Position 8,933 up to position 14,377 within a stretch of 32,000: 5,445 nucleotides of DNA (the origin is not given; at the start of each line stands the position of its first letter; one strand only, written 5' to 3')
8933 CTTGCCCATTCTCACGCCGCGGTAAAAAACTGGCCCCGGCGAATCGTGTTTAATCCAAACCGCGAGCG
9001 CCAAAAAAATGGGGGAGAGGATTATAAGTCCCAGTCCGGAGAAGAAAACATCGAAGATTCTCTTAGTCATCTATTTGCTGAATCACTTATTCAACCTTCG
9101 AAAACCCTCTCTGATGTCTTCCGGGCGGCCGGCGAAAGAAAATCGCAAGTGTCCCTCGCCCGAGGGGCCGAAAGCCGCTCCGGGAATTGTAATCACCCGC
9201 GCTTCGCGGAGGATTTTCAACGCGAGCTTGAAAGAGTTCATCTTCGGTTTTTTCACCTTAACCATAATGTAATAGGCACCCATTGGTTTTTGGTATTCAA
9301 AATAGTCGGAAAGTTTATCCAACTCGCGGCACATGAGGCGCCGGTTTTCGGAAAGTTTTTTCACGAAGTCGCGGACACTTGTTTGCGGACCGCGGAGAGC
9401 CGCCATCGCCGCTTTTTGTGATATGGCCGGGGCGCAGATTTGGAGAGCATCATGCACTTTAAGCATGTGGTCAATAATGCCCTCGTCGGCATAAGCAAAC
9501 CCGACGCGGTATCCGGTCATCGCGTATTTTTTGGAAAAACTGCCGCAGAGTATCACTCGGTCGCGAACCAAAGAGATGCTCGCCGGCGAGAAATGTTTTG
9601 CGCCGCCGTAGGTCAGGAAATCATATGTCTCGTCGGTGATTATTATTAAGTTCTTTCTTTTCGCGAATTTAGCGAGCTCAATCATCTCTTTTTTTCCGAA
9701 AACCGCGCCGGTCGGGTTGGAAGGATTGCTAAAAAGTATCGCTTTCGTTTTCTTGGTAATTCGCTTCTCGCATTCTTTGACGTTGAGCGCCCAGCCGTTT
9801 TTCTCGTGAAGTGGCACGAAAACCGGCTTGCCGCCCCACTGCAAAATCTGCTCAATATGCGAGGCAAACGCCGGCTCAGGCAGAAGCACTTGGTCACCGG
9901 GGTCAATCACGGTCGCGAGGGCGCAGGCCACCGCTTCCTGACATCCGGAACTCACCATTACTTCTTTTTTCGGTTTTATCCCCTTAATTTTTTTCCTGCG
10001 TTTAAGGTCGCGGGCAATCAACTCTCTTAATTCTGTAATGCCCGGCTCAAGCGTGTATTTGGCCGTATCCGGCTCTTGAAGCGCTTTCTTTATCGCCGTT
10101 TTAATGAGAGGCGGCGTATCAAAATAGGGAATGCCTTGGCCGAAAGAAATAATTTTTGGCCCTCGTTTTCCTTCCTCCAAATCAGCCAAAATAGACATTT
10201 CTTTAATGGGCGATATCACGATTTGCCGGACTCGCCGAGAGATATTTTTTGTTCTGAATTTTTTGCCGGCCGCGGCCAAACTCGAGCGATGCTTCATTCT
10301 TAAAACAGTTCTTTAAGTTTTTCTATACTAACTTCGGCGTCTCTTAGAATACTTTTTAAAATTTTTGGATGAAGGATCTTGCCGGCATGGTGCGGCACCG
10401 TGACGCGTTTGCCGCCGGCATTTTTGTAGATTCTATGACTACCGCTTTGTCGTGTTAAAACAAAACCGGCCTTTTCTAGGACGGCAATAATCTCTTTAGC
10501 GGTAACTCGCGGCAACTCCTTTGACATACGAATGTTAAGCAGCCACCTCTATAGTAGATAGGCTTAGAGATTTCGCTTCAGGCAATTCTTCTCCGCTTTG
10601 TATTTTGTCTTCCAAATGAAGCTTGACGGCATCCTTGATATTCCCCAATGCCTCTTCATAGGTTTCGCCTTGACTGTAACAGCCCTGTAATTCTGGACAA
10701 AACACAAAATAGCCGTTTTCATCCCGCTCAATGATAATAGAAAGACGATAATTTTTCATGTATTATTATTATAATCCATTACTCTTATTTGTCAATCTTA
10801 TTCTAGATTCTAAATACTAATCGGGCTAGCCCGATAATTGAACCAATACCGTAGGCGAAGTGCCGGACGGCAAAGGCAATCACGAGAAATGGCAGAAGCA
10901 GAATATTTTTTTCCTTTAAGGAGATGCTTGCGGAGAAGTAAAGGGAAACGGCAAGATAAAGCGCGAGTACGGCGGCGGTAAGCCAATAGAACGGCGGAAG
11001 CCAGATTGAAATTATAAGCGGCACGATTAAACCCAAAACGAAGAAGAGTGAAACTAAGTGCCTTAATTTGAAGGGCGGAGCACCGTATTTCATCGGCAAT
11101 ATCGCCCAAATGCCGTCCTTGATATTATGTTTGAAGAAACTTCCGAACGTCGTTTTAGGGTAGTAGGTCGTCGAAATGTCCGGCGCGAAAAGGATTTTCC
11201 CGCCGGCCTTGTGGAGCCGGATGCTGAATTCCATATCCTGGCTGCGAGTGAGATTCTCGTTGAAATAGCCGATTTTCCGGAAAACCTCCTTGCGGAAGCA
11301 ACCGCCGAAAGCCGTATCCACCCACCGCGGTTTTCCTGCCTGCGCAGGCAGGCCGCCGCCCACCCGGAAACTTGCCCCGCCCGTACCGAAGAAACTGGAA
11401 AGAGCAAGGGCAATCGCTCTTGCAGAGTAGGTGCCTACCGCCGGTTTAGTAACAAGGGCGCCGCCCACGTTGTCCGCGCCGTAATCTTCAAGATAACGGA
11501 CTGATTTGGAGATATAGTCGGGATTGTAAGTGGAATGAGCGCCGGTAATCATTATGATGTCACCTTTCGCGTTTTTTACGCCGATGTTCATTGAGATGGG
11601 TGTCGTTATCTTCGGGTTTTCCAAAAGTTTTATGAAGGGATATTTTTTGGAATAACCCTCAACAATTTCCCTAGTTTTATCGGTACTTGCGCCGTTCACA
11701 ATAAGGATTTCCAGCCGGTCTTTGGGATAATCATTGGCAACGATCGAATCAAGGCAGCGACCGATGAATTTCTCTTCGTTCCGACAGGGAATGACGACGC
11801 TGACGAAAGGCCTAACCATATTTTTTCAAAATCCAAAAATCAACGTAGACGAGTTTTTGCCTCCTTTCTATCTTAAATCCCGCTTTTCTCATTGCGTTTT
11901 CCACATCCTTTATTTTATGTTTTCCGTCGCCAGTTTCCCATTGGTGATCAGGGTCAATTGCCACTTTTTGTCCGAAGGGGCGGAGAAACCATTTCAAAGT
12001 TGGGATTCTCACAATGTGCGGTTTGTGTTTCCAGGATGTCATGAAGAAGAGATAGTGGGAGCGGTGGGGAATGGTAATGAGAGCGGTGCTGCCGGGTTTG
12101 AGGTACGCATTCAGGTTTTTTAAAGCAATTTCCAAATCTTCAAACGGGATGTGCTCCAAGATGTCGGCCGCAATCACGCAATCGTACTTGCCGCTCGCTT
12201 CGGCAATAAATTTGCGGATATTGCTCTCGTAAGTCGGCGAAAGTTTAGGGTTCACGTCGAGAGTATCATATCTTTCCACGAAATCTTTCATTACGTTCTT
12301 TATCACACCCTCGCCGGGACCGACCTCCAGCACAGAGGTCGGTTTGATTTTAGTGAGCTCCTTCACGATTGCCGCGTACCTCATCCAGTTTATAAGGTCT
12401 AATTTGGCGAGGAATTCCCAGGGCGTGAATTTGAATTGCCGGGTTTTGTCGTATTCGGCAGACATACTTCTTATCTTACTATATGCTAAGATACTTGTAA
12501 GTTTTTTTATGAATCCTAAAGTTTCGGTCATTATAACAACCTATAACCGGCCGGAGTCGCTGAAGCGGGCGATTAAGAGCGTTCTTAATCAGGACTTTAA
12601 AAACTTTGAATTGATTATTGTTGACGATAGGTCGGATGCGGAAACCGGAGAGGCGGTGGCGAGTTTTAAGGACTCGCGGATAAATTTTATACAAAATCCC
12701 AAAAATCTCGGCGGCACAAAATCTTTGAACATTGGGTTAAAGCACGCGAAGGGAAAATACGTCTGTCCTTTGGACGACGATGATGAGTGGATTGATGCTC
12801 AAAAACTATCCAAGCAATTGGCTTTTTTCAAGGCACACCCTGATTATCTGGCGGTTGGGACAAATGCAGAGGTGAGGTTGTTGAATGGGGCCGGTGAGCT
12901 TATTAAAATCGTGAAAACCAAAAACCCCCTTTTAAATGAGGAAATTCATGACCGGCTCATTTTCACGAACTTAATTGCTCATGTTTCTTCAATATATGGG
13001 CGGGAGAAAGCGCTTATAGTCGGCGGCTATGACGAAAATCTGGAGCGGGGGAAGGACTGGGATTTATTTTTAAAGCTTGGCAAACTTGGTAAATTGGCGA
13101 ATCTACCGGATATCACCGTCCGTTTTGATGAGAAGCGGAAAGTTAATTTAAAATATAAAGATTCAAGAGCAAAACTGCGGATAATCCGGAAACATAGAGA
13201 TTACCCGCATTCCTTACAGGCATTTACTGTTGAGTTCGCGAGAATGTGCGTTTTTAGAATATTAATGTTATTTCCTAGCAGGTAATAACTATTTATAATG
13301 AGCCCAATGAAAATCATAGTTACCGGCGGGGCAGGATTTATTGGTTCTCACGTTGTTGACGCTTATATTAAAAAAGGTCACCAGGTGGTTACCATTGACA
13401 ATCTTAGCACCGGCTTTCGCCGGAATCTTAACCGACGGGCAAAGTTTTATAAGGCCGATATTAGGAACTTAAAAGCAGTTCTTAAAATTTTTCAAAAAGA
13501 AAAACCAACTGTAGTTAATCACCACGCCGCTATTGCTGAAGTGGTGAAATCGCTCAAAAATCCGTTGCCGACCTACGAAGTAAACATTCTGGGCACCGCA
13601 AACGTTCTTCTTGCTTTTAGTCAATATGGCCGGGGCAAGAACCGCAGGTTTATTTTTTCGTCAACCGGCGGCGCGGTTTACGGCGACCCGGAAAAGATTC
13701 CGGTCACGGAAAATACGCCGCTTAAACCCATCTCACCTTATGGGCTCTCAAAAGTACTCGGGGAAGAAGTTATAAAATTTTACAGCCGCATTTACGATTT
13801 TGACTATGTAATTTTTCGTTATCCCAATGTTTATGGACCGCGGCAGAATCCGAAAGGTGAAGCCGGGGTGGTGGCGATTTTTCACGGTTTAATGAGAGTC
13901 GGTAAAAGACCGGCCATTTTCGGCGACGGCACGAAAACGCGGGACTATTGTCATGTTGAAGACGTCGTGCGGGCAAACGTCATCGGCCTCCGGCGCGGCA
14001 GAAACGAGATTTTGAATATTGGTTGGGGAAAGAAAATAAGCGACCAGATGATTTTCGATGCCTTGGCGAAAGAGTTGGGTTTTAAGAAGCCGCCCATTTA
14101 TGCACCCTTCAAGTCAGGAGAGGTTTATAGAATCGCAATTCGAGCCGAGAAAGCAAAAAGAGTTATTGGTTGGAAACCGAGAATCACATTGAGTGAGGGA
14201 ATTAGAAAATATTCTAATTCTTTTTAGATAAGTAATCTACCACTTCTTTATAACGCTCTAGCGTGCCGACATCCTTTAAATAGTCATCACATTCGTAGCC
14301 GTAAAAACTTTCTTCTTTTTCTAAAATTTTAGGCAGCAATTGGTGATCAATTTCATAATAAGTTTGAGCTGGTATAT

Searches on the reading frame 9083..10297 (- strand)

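Call 64: search_protein_families(library=pfam, proteins=[window:9083-10297:-])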
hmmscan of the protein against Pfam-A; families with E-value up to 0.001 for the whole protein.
window:9083-10297:- (404 aa): 4 families
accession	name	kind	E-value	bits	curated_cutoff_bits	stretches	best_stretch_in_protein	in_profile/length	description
PF00155.27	Aminotran_1_2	-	5e-65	220.5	19.7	1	48-401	2-360/361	Aminotransferase class I and II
PF01041.23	DegT_DnrJ_EryC1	-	1.6e-12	47.8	19.8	1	112-222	42-145/360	DegT/DnrJ/EryC1/StrS aminotransferase family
PF01053.26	Cys_Met_Meta_PP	-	9.6e-07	28.1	27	1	111-225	69-176/381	Cys/Met metabolism PLP-dependent enzyme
PF00266.25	Aminotran_5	-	3.3e-06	26.8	21.5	1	106-222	57-175/371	Aminotransferase class-V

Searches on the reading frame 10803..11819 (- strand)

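Call 64: search_protein_families(library=pfam, proteins=[window:10803-11819:-])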
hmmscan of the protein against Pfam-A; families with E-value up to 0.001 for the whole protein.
window:10803-11819:- (338 aa): 5 families
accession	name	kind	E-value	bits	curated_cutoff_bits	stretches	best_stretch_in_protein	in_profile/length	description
PF00535.33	Glycos_transf_2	-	9.3e-29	100.9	23.3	1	7-137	1-130/168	Glycosyl transferase family 2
PF13641.12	Glyco_tranf_2_3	-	8.7e-19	68.9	27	1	6-231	3-223/230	Glycosyltransferase like family 2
PF13632.12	Glyco_trans_2_3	-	4.8e-08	33.5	27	1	173-290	77-194/198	Glycosyl transferase family group 2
PF10111.15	Glyco_tranf_2_2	-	2.4e-05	24.4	27.3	0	7-108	1-104/276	Glycosyltransferase like family 2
PF13506.12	Glyco_transf_21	-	0.00068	19.6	21.7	0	67-233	15-170/174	Glycosyl transferase family 21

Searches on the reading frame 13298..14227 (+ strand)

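Call 64: search_protein_families(library=pfam, proteins=[window:13298-14227:+])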
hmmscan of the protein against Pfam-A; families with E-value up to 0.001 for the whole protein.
window:13298-14227:+ (309 aa): 7 families
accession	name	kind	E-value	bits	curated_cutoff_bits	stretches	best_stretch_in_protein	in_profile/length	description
PF01370.27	Epimerase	-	6e-62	209.6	20.9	1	6-242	1-240/240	NAD dependent epimerase/dehydratase family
PF16363.11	GDP_Man_Dehyd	-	4e-59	201.2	27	1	7-304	1-331/332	GDP-mannose 4,6 dehydratase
PF04321.23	RmlD_sub_bind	-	7.3e-18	65.1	27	1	4-183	1-156/287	RmlD substrate binding domain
PF01073.25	3Beta_HSD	-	1.4e-15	57.5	22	1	7-232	1-230/280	3-beta hydroxysteroid dehydrogenase/isomerase family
PF02719.21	Polysacc_synt_2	-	1.8e-12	47.5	20.2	1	6-182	1-175/293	Polysaccharide biosynthesis protein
PF07993.18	NAD_binding_4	-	9.1e-11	41.8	20.1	1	69-225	88-256/258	Male sterility protein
PF00106.31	adh_short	-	0.00081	19.4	26.6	0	6-67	3-70/195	short chain dehydrogenase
